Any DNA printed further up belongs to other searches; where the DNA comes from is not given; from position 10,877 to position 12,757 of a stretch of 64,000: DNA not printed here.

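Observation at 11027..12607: Fused GT2 glycosyltransferase / CE4 deacetylase (ArnC-ArnD-like architecture) embedded in a MacAB-type exporter gene string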

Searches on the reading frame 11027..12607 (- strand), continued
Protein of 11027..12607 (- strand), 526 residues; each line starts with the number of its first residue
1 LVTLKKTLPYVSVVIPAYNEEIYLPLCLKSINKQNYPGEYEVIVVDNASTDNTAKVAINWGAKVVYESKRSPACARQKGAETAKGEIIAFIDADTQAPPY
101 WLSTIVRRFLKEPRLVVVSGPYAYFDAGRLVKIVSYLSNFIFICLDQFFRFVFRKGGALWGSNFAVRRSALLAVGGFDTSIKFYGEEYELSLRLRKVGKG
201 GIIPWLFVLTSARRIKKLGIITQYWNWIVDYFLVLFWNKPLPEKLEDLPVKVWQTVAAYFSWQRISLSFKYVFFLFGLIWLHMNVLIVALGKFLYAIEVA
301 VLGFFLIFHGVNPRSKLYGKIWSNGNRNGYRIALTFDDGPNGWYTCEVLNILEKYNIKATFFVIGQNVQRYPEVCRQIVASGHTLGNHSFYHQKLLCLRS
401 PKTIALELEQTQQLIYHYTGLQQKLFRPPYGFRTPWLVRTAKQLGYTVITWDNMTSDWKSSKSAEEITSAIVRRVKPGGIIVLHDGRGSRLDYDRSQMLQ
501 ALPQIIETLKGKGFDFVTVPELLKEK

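Call 68: find_homologous_proteins(query=P0407, max_evalue=1e-20)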
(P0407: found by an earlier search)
Query P0407 (556 aa): 851 proteins with E <= 1e-20 among 8000 candidates; the best 120 are listed.
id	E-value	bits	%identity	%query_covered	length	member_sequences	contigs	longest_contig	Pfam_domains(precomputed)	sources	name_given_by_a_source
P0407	0.0e+0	1268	100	100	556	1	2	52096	PF13632.13,PF10111.15,PF13506.14,PF13641.13,PF01522.27,PF00535.33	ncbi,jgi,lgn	-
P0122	1.1e-205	702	63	94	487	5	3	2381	PF13632.13,PF10111.15,PF13506.14,PF13641.13,PF01522.27,PF00535.33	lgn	-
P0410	2.2e-202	691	62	94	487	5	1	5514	PF13632.13,PF10111.15,PF13506.14,PF13641.13,PF01522.27,PF00535.33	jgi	-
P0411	9.3e-191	653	55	94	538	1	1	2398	PF13632.13,PF10111.15,PF13641.13,PF01522.27,PF00535.33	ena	-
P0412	1.2e-190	653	67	46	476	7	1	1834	PF13632.13,PF10111.15,PF13641.13,PF01522.27,PF00535.33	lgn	-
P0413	2.5e-190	652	58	94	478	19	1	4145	PF13632.13,PF10111.15,PF13641.13,PF01522.27,PF00535.33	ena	-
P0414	2.2e-188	645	58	94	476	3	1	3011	PF13632.13,PF10111.15,PF13506.14,PF13641.13,PF01522.27,PF00535.33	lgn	-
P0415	3.6e-187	641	55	93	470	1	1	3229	PF13632.13,PF10111.15,PF13506.14,PF13641.13,PF01522.27,PF00535.33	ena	-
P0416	4.0e-187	641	54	94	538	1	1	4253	PF13632.13,PF10111.15,PF13641.13,PF01522.27,PF00535.33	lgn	-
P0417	4.3e-185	634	53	93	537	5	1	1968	PF13632.13,PF10111.15,PF13641.13,PF01522.27,PF00535.33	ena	-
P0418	6.3e-183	627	54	94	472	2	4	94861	PF13632.13,PF10111.15,PF13506.14,PF13641.13,PF01522.27,PF00535.33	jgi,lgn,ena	-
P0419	7.7e-183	627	55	93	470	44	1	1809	PF13632.13,PF10111.15,PF13506.14,PF13641.13,PF01522.27,PF00535.33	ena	-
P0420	9.7e-182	623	54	94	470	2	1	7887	PF13632.13,PF10111.15,PF13506.14,PF13641.13,PF03065.21,PF01522.27,PF00535.33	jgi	-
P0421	3.8e-180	618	54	94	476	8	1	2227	PF13632.13,PF10111.15,PF13506.14,PF13641.13,PF01522.27,PF00535.33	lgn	-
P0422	5.4e-179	614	53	93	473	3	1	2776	PF13632.13,PF10111.15,PF13506.14,PF13641.13,PF01522.27,PF00535.33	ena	-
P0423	5.3e-178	611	54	93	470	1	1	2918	PF13632.13,PF10111.15,PF13506.14,PF13641.13,PF01522.27,PF00535.33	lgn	-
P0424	6.7e-178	611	54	93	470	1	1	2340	PF13632.13,PF10111.15,PF13506.14,PF13641.13,PF01522.27,PF00535.33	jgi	-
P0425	1.2e-177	610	54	93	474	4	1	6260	PF13632.13,PF10111.15,PF13506.14,PF13641.13,PF01522.27,PF00535.33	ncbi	-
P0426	8.5e-176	604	55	93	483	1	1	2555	PF13632.13,PF10111.15,PF13506.14,PF13641.13,PF01522.27,PF00535.33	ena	-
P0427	1.4e-174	600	54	93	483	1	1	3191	PF13632.13,PF10111.15,PF13506.14,PF13641.13,PF01522.27,PF00535.33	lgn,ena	-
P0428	1.8e-174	599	51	94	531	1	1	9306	PF13632.13,PF10111.15,PF13506.14,PF13641.13,PF01522.27,PF00535.33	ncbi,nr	ncbi:MAG: glycosyltransferase [Dehalococcoidales bacterium]|nr:glycosyltransferase [Dehalococcoidale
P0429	1.9e-174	599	53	94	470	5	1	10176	PF13632.13,PF10111.15,PF13506.14,PF13641.13,PF03065.21,PF01522.27,PF00535.33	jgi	jgi:peptidoglycan/xylan/chitin deacetylase (PgdA/CDA1 family)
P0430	2.2e-174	599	54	93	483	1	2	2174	PF13632.13,PF10111.15,PF13506.14,PF13641.13,PF01522.27,PF00535.33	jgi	-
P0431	1.1e-172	593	52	94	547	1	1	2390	PF13632.13,PF10111.15,PF13506.14,PF13641.13,PF01522.27,PF00535.33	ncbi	-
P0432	2.5e-172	592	54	93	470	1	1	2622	PF13632.13,PF10111.15,PF13506.14,PF13641.13,PF01522.27,PF00535.33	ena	-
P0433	4.8e-172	591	54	93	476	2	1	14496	PF13632.13,PF10111.15,PF13506.14,PF13641.13,PF01522.27,PF00535.33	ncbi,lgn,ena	-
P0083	2.9e-171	589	52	93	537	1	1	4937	PF13632.13,PF10111.15,PF13506.14,PF13641.13,PF01522.27,PF00535.33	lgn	-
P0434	1.5e-170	586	53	94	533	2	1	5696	PF13632.13,PF10111.15,PF13506.14,PF13641.13,PF01522.27,PF00535.33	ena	-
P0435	1.5e-168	580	51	94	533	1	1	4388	PF13632.13,PF10111.15,PF13506.14,PF13641.13,PF01522.27,PF00535.33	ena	-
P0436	2.5e-168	579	53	94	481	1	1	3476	PF13632.13,PF10111.15,PF13506.14,PF13641.13,PF01522.27,PF00535.33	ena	-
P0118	3.7e-168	578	51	94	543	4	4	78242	PF13632.13,PF10111.15,PF13506.14,PF13641.13,PF03065.21,PF01522.27,PF00535.33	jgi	jgi:peptidoglycan-N-acetylglucosamine deacetylase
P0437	6.3e-168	578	52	93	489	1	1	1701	PF13632.13,PF10111.15,PF13506.14,PF13641.13,PF01522.27,PF00535.33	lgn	-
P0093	7.6e-168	577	50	95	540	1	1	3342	PF13632.13,PF10111.15,PF13506.14,PF13641.13,PF01522.27,PF00535.33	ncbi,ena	-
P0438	3.8e-167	575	51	94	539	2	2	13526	PF13632.13,PF10111.15,PF13506.14,PF13641.13,PF01522.27,PF00535.33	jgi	jgi:peptidoglycan/xylan/chitin deacetylase (PgdA/CDA1 family)/GT2 family glycosyltransferase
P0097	1.6e-166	573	51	95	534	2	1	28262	PF13632.13,PF10111.15,PF13506.14,PF13641.13,PF01522.27,PF00535.33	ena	-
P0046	2.6e-166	572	49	96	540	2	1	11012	PF13632.13,PF10111.15,PF13506.14,PF13641.13,PF01522.27,PF00535.33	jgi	jgi:peptidoglycan/xylan/chitin deacetylase (PgdA/CDA1 family)/GT2 family glycosyltransferase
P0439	3.0e-166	572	53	93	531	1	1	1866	PF13632.13,PF10111.15,PF13506.14,PF13641.13,PF01522.27,PF00535.33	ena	-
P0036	3.4e-166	572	51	95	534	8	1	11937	PF13632.13,PF10111.15,PF13506.14,PF13641.13,PF01522.27,PF00535.33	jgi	-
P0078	4.2e-166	572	52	93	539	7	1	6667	PF13632.13,PF10111.15,PF13506.14,PF13641.13,PF01522.27,PF00535.33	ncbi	-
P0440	4.3e-166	572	51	94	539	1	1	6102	PF13632.13,PF10111.15,PF13506.14,PF13641.13,PF01522.27,PF00535.33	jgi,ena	jgi:peptidoglycan/xylan/chitin deacetylase (PgdA/CDA1 family)/GT2 family glycosyltransferase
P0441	9.2e-166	571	51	93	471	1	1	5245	PF13632.13,PF10111.15,PF13506.14,PF13641.13,PF01522.27,PF00535.33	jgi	jgi:peptidoglycan-N-acetylglucosamine deacetylase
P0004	1.6e-165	570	51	93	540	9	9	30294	PF13632.13,PF10111.15,PF13506.14,PF13641.13,PF01522.27,PF00535.33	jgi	-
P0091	2.1e-165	569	50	94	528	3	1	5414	PF13632.13,PF10111.15,PF13506.14,PF13641.13,PF01522.27,PF00535.33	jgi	-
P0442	2.4e-165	569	51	94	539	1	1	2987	PF13632.13,PF10111.15,PF13506.14,PF13641.13,PF01522.27,PF00535.33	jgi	jgi:peptidoglycan/xylan/chitin deacetylase (PgdA/CDA1 family)/GT2 family glycosyltransferase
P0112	4.1e-165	568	50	94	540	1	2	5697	PF13632.13,PF10111.15,PF13506.14,PF13641.13,PF01522.27,PF00535.33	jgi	jgi:peptidoglycan/xylan/chitin deacetylase (PgdA/CDA1 family)/glycosyltransferase involved in cell w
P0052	4.3e-165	568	50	95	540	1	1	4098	PF13632.13,PF10111.15,PF13506.14,PF13641.13,PF01522.27,PF00535.33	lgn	-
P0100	4.3e-165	568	50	93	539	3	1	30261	PF13632.13,PF10111.15,PF13506.14,PF13641.13,PF01522.27,PF00535.33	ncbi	ncbi:MAG: glycosyltransferase [Dehalococcoidales bacterium]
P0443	4.5e-165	568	51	94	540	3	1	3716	PF13632.13,PF10111.15,PF13506.14,PF13641.13,PF01522.27,PF00535.33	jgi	jgi:peptidoglycan/xylan/chitin deacetylase (PgdA/CDA1 family)/GT2 family glycosyltransferase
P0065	5.4e-165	568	51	93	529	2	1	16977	PF13632.13,PF10111.15,PF13506.14,PF13641.13,PF01522.27,PF00535.33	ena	-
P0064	8.0e-165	567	50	95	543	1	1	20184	PF13632.13,PF10111.15,PF13506.14,PF13641.13,PF01522.27,PF00535.33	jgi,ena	-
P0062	9.1e-165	567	50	94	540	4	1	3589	PF13632.13,PF10111.15,PF13506.14,PF13641.13,PF01522.27,PF00535.33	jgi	jgi:peptidoglycan/xylan/chitin deacetylase (PgdA/CDA1 family)/GT2 family glycosyltransferase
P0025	9.3e-165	567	51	95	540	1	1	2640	PF13632.13,PF10111.15,PF13506.14,PF13641.13,PF01522.27,PF00535.33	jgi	-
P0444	1.0e-164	567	50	95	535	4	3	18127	PF13632.13,PF10111.15,PF13506.14,PF13641.13,PF01522.27,PF00535.33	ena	-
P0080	1.1e-164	567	50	94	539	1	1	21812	PF13632.13,PF10111.15,PF13506.14,PF13641.13,PF01522.27,PF00535.33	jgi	jgi:peptidoglycan/xylan/chitin deacetylase (PgdA/CDA1 family)/GT2 family glycosyltransferase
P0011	1.1e-164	567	50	95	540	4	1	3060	PF13632.13,PF10111.15,PF13506.14,PF13641.13,PF01522.27,PF00535.33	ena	-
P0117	1.2e-164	567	50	94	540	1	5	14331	PF13632.13,PF10111.15,PF13506.14,PF13641.13,PF01522.27,PF00535.33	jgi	jgi:peptidoglycan/xylan/chitin deacetylase (PgdA/CDA1 family)/GT2 family glycosyltransferase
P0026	1.3e-164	567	50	96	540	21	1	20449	PF13632.13,PF10111.15,PF13506.14,PF13641.13,PF01522.27,PF00535.33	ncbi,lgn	-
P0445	1.3e-164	567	49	94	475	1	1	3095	PF13632.13,PF10111.15,PF13506.14,PF13641.13,PF01522.27,PF00535.33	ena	-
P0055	2.3e-164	566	51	94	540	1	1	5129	PF13632.13,PF10111.15,PF13506.14,PF13641.13,PF01522.27,PF00535.33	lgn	-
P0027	2.4e-164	566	50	95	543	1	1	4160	PF13632.13,PF10111.15,PF13506.14,PF13641.13,PF01522.27,PF00535.33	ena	-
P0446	3.6e-164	565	50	94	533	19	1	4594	PF13632.13,PF10111.15,PF13506.14,PF13641.13,PF01522.27,PF00535.33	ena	-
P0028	3.9e-164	565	50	94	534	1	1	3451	PF13632.13,PF10111.15,PF13506.14,PF13641.13,PF01522.27,PF00535.33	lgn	-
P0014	4.2e-164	565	51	93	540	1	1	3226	PF13632.13,PF10111.15,PF13506.14,PF13641.13,PF01522.27,PF00535.33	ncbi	-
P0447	4.6e-164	565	50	94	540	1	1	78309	PF13632.13,PF10111.15,PF13506.14,PF13641.13,PF01522.27,PF00535.33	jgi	jgi:peptidoglycan/xylan/chitin deacetylase (PgdA/CDA1 family)/GT2 family glycosyltransferase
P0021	6.5e-164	564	50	94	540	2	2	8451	PF13632.13,PF10111.15,PF13506.14,PF13641.13,PF01522.27,PF00535.33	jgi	jgi:peptidoglycan/xylan/chitin deacetylase (PgdA/CDA1 family)/GT2 family glycosyltransferase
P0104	6.9e-164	564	51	94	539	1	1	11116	PF13632.13,PF10111.15,PF13506.14,PF13641.13,PF01522.27,PF00535.33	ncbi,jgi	jgi:peptidoglycan/xylan/chitin deacetylase (PgdA/CDA1 family)/GT2 family glycosyltransferase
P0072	7.1e-164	564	50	95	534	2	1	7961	PF13632.13,PF10111.15,PF13641.13,PF01522.27,PF00535.33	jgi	-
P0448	7.7e-164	564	51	94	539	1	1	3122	PF13632.13,PF10111.15,PF13506.14,PF13641.13,PF01522.27,PF00535.33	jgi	-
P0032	7.9e-164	564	50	95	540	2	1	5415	PF13632.13,PF10111.15,PF13506.14,PF13641.13,PF01522.27,PF00535.33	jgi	-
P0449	8.0e-164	564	50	95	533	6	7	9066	PF13632.13,PF10111.15,PF13506.14,PF13641.13,PF01522.27,PF00535.33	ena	-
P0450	8.4e-164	564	51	94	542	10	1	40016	PF13632.13,PF10111.15,PF13641.13,PF01522.27,PF00535.33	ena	-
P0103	8.5e-164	564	51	94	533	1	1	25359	PF13632.13,PF10111.15,PF13506.14,PF13641.13,PF01522.27,PF00535.33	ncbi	-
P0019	9.3e-164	564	49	94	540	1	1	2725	PF13632.13,PF10111.15,PF13506.14,PF13641.13,PF01522.27,PF00535.33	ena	-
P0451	1.2e-163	564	50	95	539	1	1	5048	PF13632.13,PF10111.15,PF13506.14,PF13641.13,PF01522.27,PF00535.33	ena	-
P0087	1.4e-163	563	51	95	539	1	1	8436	PF13632.13,PF10111.15,PF13641.13,PF01522.27,PF00535.33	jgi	jgi:peptidoglycan/xylan/chitin deacetylase (PgdA/CDA1 family)/GT2 family glycosyltransferase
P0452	1.4e-163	563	50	95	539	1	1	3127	PF13632.13,PF10111.15,PF13506.14,PF13641.13,PF01522.27,PF00535.33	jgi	jgi:peptidoglycan/xylan/chitin deacetylase (PgdA/CDA1 family)/GT2 family glycosyltransferase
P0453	1.6e-163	563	50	94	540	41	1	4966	PF13632.13,PF10111.15,PF13641.13,PF01522.27,PF00535.33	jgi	-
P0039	1.7e-163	563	50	94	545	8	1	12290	PF13632.13,PF10111.15,PF13506.14,PF13641.13,PF01522.27,PF00535.33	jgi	-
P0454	1.8e-163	563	50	94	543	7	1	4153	PF13632.13,PF10111.15,PF13506.14,PF13641.13,PF01522.27,PF00535.33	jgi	jgi:peptidoglycan/xylan/chitin deacetylase (PgdA/CDA1 family)/glycosyltransferase involved in cell w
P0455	2.0e-163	563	50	95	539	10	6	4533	PF13632.13,PF10111.15,PF13506.14,PF13641.13,PF01522.27,PF00535.33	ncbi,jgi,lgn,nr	ncbi:MAG: glycosyltransferase [Dehalococcoidia bacterium]|jgi:peptidoglycan/xylan/chitin deacetylase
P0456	2.2e-163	563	51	94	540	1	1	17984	PF13632.13,PF10111.15,PF13506.14,PF13641.13,PF01522.27,PF00535.33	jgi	-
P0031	2.4e-163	563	50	95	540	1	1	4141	PF13632.13,PF10111.15,PF13506.14,PF13641.13,PF01522.27,PF00535.33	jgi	-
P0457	2.5e-163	562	49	95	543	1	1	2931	PF13632.13,PF10111.15,PF13506.14,PF13641.13,PF01522.27,PF00535.33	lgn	-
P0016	3.2e-163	562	50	95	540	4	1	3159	PF13632.13,PF10111.15,PF13506.14,PF13641.13,PF01522.27,PF00535.33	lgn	-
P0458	3.7e-163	562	51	93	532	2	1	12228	PF13632.13,PF10111.15,PF13506.14,PF13641.13,PF01522.27,PF00535.33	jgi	jgi:peptidoglycan/xylan/chitin deacetylase (PgdA/CDA1 family)/GT2 family glycosyltransferase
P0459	4.2e-163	562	49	96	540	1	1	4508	PF13632.13,PF10111.15,PF13506.14,PF13641.13,PF01522.27,PF00535.33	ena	-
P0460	4.3e-163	562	51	93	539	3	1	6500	PF13632.13,PF10111.15,PF13506.14,PF13641.13,PF01522.27,PF00535.33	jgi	-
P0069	4.5e-163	562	50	94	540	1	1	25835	PF13632.13,PF10111.15,PF13506.14,PF13641.13,PF01522.27,PF00535.33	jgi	jgi:peptidoglycan/xylan/chitin deacetylase (PgdA/CDA1 family)/GT2 family glycosyltransferase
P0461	4.8e-163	562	49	94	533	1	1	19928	PF13632.13,PF10111.15,PF13506.14,PF13641.13,PF01522.27,PF00535.33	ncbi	-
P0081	5.0e-163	561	49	94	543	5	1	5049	PF13632.13,PF10111.15,PF13506.14,PF13641.13,PF01522.27,PF00535.33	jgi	jgi:peptidoglycan-N-acetylglucosamine deacetylase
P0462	5.1e-163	561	50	93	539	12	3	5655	PF13632.13,PF10111.15,PF13506.14,PF13641.13,PF03065.21,PF01522.27,PF00535.33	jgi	-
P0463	5.3e-163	561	51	94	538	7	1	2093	PF13632.13,PF10111.15,PF13506.14,PF13641.13,PF01522.27,PF00535.33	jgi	jgi:peptidoglycan/xylan/chitin deacetylase (PgdA/CDA1 family)/GT2 family glycosyltransferase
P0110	5.6e-163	561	50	95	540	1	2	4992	PF13632.13,PF10111.15,PF13506.14,PF13641.13,PF01522.27,PF00535.33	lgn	-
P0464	5.6e-163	561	50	93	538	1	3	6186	PF13632.13,PF10111.15,PF13506.14,PF13641.13,PF01522.27,PF00535.33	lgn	-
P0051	5.7e-163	561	50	95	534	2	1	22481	PF13632.13,PF10111.15,PF13506.14,PF13641.13,PF01522.27,PF00535.33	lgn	-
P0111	6.1e-163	561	50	94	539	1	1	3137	PF13632.13,PF10111.15,PF13506.14,PF13641.13,PF01522.27,PF00535.33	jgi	jgi:peptidoglycan/xylan/chitin deacetylase (PgdA/CDA1 family)/GT2 family glycosyltransferase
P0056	7.0e-163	561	50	95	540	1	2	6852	PF13632.13,PF10111.15,PF13506.14,PF13641.13,PF01522.27,PF00535.33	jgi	-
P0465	7.1e-163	561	50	95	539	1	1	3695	PF13632.13,PF10111.15,PF13506.14,PF13641.13,PF01522.27,PF00535.33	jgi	-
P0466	7.1e-163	561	50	93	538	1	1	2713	PF13632.13,PF10111.15,PF13506.14,PF13641.13,PF01522.27,PF00535.33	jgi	jgi:peptidoglycan/xylan/chitin deacetylase (PgdA/CDA1 family)/GT2 family glycosyltransferase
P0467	7.3e-163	561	49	94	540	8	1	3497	PF13632.13,PF10111.15,PF13506.14,PF13641.13,PF01522.27,PF00535.33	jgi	jgi:peptidoglycan/xylan/chitin deacetylase (PgdA/CDA1 family)/GT2 family glycosyltransferase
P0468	8.1e-163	561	51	93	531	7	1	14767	PF13632.13,PF10111.15,PF13506.14,PF13641.13,PF01522.27,PF00535.33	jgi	-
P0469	9.2e-163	561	50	94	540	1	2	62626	PF13632.13,PF10111.15,PF13506.14,PF13641.13,PF01522.27,PF00535.33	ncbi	-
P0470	1.0e-162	560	50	94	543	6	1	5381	PF13632.13,PF10111.15,PF13506.14,PF13641.13,PF01522.27,PF00535.33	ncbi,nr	ncbi:MAG TPA: polysaccharide deacetylase family protein [Dehalococcoidia bacterium]|nr:polysaccharid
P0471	1.1e-162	560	51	94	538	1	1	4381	PF13632.13,PF10111.15,PF13506.14,PF13641.13,PF01522.27,PF00535.33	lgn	-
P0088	1.1e-162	560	50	95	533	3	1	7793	PF13632.13,PF10111.15,PF13506.14,PF13641.13,PF01522.27,PF00535.33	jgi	-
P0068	1.1e-162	560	49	94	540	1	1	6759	PF13632.13,PF10111.15,PF13506.14,PF13641.13,PF01522.27,PF00535.33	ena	-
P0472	1.2e-162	560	49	94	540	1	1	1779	PF13632.13,PF10111.15,PF13506.14,PF13641.13,PF01522.27,PF00535.33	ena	-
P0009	1.2e-162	560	49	96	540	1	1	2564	PF13632.13,PF10111.15,PF13506.14,PF13641.13,PF01522.27,PF00535.33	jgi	jgi:peptidoglycan/xylan/chitin deacetylase (PgdA/CDA1 family)/GT2 family glycosyltransferase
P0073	1.3e-162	560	50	93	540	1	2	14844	PF13632.13,PF10111.15,PF13506.14,PF13641.13,PF01522.27,PF00535.33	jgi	jgi:peptidoglycan/xylan/chitin deacetylase (PgdA/CDA1 family)/GT2 family glycosyltransferase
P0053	1.3e-162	560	50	96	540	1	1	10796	PF13632.13,PF10111.15,PF13506.14,PF13641.13,PF01522.27,PF00535.33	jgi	jgi:peptidoglycan/xylan/chitin deacetylase (PgdA/CDA1 family)/GT2 family glycosyltransferase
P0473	1.4e-162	560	50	94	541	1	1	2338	PF13632.13,PF10111.15,PF13506.14,PF13641.13,PF01522.27,PF00535.33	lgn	-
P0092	1.4e-162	560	50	94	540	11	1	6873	PF13632.13,PF10111.15,PF13506.14,PF13641.13,PF03065.21,PF01522.27,PF00535.33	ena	-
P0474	1.5e-162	560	51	93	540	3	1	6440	PF13632.13,PF10111.15,PF13506.14,PF13641.13,PF01522.27,PF00535.33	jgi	jgi:peptidoglycan/xylan/chitin deacetylase (PgdA/CDA1 family)/GT2 family glycosyltransferase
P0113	1.6e-162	560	51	94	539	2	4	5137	PF13632.13,PF10111.15,PF13506.14,PF13641.13,PF01522.27,PF00535.33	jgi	-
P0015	1.6e-162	560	50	94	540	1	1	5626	PF13632.13,PF10111.15,PF13506.14,PF13641.13,PF01522.27,PF00535.33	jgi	jgi:peptidoglycan/xylan/chitin deacetylase (PgdA/CDA1 family)/GT2 family glycosyltransferase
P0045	1.6e-162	560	49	95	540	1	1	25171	PF13632.13,PF10111.15,PF13506.14,PF13641.13,PF01522.27,PF00535.33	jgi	jgi:peptidoglycan/xylan/chitin deacetylase (PgdA/CDA1 family)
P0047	1.7e-162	560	49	95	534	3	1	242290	PF13632.13,PF10111.15,PF13506.14,PF13641.13,PF01522.27,PF00535.33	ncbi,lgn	ncbi:MAG: polysaccharide deacetylase family protein [Dehalococcoidia bacterium]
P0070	1.8e-162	560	49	95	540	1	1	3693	PF13632.13,PF10111.15,PF13506.14,PF13641.13,PF01522.27,PF00535.33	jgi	jgi:peptidoglycan/xylan/chitin deacetylase (PgdA/CDA1 family)/GT2 family glycosyltransferase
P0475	2.1e-162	559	50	94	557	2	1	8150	PF13632.13,PF10111.15,PF13506.14,PF13641.13,PF01522.27,PF00535.33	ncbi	ncbi:MAG: glycosyltransferase [Dehalococcoidia bacterium]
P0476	2.2e-162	559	50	94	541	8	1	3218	PF13632.13,PF10111.15,PF13506.14,PF13641.13,PF01522.27,PF00535.33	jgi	jgi:peptidoglycan/xylan/chitin deacetylase (PgdA/CDA1 family)/GT2 family glycosyltransferase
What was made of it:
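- Tried and rejected: A search seeded with that protein returned only uncultured-MAG names (call 68).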

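Call 76: search_protein_families(library=ncbifam, proteins=[L030:4167-5984:+], max_evalue=0.01)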
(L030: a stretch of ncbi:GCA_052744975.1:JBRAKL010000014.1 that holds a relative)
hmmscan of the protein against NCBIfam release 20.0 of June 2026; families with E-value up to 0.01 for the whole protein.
L030:4167-5984:+ (606 aa): 5 families
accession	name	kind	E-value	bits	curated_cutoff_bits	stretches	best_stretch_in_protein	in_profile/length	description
NF052604.1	UndecprPTUtpABac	equivalog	7.3e-21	75.1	250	1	35-189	27-183/198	undecaprenyl phosphate transporter UptA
NF008102.0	PRK10847.1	equivalog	5.9e-13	49.1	236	1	37-198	49-210/219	DedA family protein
NF052605.1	UndecprPTUptAStph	equivalog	2.2e-09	37.6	300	1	19-190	12-187/197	undecaprenyl phosphate transporter UptA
NF002367.0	PRK01346.1-4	subfamily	1.3e-05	24.4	259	1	225-358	12-147/411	hypothetical protein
NF002959.0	PRK03624.1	equivalog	0.0068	16.1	124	0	291-325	73-107/147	GNAT family acetyltransferase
